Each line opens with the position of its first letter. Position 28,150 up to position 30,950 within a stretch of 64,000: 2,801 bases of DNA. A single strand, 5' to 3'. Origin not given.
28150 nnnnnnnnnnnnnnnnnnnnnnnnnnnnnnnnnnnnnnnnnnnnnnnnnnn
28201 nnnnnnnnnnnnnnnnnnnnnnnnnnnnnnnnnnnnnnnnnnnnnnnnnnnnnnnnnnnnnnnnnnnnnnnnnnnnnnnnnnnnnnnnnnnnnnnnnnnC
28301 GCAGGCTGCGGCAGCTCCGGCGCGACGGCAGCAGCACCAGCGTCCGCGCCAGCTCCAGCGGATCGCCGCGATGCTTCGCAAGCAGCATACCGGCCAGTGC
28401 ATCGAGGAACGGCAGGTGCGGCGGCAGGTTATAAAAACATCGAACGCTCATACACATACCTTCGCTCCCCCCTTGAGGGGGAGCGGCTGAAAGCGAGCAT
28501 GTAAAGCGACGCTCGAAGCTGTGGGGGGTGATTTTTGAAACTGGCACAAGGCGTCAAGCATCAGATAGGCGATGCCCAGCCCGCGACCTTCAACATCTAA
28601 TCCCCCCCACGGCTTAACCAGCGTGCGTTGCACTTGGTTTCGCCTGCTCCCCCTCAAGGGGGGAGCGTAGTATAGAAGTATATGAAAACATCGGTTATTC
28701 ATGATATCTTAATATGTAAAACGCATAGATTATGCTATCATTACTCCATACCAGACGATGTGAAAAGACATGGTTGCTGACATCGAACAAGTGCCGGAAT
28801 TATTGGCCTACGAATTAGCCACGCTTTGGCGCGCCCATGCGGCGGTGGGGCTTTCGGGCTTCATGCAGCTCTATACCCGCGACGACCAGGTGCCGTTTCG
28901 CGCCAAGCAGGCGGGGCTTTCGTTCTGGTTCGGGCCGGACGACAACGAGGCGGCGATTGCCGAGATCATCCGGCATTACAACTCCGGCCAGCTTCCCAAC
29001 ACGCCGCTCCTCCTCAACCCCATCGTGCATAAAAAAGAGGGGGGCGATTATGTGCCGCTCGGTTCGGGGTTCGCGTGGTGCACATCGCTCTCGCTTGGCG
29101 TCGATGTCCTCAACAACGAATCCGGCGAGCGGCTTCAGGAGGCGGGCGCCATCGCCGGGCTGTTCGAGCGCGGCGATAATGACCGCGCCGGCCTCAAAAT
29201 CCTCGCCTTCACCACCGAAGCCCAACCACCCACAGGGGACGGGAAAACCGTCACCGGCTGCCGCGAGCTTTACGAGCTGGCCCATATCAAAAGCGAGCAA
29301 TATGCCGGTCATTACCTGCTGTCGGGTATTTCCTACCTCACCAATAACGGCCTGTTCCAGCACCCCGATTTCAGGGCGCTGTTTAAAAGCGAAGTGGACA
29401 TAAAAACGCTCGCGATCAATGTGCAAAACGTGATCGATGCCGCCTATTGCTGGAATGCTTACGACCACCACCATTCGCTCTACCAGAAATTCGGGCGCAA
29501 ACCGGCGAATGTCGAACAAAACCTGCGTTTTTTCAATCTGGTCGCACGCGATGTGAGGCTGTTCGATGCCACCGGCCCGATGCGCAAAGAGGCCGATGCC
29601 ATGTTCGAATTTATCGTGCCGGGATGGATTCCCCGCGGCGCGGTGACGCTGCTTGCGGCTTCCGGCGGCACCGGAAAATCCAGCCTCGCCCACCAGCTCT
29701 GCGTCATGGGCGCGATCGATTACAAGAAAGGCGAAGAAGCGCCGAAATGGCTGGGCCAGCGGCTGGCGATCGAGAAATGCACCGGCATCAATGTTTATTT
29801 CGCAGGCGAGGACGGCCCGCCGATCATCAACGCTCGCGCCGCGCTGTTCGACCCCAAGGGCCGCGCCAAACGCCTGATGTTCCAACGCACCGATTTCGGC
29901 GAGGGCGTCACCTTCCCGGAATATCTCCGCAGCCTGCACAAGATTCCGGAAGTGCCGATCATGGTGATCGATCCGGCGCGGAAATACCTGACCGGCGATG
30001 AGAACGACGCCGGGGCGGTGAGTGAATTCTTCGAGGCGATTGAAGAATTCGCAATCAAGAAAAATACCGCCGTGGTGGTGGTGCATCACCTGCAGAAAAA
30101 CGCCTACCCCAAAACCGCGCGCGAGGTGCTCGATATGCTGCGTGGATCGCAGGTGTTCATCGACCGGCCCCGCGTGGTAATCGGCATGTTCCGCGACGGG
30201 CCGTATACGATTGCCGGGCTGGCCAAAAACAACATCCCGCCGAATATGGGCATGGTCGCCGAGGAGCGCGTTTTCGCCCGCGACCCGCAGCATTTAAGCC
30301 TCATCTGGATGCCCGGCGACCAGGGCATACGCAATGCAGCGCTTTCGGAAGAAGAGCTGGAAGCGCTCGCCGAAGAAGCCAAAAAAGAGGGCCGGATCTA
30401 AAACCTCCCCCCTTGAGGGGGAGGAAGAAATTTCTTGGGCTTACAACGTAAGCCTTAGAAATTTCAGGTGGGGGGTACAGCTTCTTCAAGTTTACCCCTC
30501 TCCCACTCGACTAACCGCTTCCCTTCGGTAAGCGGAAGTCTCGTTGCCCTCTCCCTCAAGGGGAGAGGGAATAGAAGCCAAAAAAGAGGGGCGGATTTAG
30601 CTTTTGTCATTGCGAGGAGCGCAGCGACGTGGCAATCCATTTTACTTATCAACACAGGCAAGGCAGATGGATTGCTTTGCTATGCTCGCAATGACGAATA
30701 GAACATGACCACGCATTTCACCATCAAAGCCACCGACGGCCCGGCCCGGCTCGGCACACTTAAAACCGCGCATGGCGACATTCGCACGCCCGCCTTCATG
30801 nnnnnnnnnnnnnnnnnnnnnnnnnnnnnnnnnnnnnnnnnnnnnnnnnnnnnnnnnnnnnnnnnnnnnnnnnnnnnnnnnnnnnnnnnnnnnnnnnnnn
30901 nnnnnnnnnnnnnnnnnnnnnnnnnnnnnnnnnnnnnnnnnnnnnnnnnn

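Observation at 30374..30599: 174-bp hairpin-chain element inserted exactly at a stop codon, flanked by a 25-bp duplication of the host gene's last eight codons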

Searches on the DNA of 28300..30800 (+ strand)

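Call 50: search_dna_similar(query=window:30399-30572:+, collection=plasmids, mode=distant, max_evalue=0.001, max_rows=20)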
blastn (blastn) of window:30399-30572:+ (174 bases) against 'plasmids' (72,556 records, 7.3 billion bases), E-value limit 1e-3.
No match.

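Call 81: search_rna_families(source=window, start=28300, end=30800, threshold=evalue, max_evalue=1)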
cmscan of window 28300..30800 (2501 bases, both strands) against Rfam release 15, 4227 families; matches with E-value up to 1: 2.
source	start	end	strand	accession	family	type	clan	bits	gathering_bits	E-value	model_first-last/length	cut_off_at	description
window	30401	30476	+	RF01762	whalefall-1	Gene; sRNA;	-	25.3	37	0.001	1-56/56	no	Whalefall-1 RNA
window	30608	30723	+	RF01057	SAH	Cis-reg; riboswitch;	-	21.4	37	0.46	1-78/78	no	SAH (S-adenosyl-L-homocysteine) riboswitch aptamer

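Call 83: search_rna_families(source=window, start=30350, end=30650, threshold=evalue, max_evalue=10, show_alignments=2)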
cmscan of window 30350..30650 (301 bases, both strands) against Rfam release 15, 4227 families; matches with E-value up to 10: 13.
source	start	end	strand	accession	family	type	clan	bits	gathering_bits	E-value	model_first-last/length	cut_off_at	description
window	30401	30476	+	RF01762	whalefall-1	Gene; sRNA;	-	25.3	37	0.00012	1-56/56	no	Whalefall-1 RNA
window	30398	30479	-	RF01859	Phe_leader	Cis-reg; leader;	-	20.8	55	0.3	1-125/125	no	Phenylalanine leader peptide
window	30426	30467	+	RF03735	mir-1502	Gene; miRNA;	-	19.2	66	1.4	1-59/59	no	mir-1502 microRNA precursor family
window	30545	30570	-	RF03570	mir-8286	Gene; miRNA;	-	16.3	70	0.94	17-42/56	no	mir-8286 microRNA precursor family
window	30425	30466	-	RF03735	mir-1502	Gene; miRNA;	-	16.1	66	7.7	1-59/59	no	mir-1502 microRNA precursor family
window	30540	30577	+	RF00778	MIR473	Gene; miRNA;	-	16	52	0.81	1-84/84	no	MIR473 microRNA precursor family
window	30491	30575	-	RF00778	MIR473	Gene; miRNA;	-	16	52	0.86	1-84/84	no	MIR473 microRNA precursor family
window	30472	30545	-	RF03082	dinG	Gene; sRNA;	-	15.1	46.9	3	1-87/87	no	dinG RNA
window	30374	30428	-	RF00519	suhB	Gene; sRNA;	CL00108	14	41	1.9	1-77/77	no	Makes More Granules Regulator RNA (mmgR)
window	30547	30612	+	RF00601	SCARNA20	Gene; snRNA; snoRNA; scaRNA;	-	13.1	44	3.2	1-130/130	no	Small Cajal body specific RNA 20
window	30406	30422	+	RF02977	THF-II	Cis-reg;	-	12.5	41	9.2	13-30/39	no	THF-II riboswitch (folE RNA)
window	30404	30465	+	RF01056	Magnesium-II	Cis-reg; riboswitch;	-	12.3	40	5.8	1-115/115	no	Magnesium riboswitch aptamer (Magnesium responsive RNA element)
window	30548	30630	+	RF02614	BSR1073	Gene; sRNA;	-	8.6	241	7.9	61-186/196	no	Brucella sRNA 1073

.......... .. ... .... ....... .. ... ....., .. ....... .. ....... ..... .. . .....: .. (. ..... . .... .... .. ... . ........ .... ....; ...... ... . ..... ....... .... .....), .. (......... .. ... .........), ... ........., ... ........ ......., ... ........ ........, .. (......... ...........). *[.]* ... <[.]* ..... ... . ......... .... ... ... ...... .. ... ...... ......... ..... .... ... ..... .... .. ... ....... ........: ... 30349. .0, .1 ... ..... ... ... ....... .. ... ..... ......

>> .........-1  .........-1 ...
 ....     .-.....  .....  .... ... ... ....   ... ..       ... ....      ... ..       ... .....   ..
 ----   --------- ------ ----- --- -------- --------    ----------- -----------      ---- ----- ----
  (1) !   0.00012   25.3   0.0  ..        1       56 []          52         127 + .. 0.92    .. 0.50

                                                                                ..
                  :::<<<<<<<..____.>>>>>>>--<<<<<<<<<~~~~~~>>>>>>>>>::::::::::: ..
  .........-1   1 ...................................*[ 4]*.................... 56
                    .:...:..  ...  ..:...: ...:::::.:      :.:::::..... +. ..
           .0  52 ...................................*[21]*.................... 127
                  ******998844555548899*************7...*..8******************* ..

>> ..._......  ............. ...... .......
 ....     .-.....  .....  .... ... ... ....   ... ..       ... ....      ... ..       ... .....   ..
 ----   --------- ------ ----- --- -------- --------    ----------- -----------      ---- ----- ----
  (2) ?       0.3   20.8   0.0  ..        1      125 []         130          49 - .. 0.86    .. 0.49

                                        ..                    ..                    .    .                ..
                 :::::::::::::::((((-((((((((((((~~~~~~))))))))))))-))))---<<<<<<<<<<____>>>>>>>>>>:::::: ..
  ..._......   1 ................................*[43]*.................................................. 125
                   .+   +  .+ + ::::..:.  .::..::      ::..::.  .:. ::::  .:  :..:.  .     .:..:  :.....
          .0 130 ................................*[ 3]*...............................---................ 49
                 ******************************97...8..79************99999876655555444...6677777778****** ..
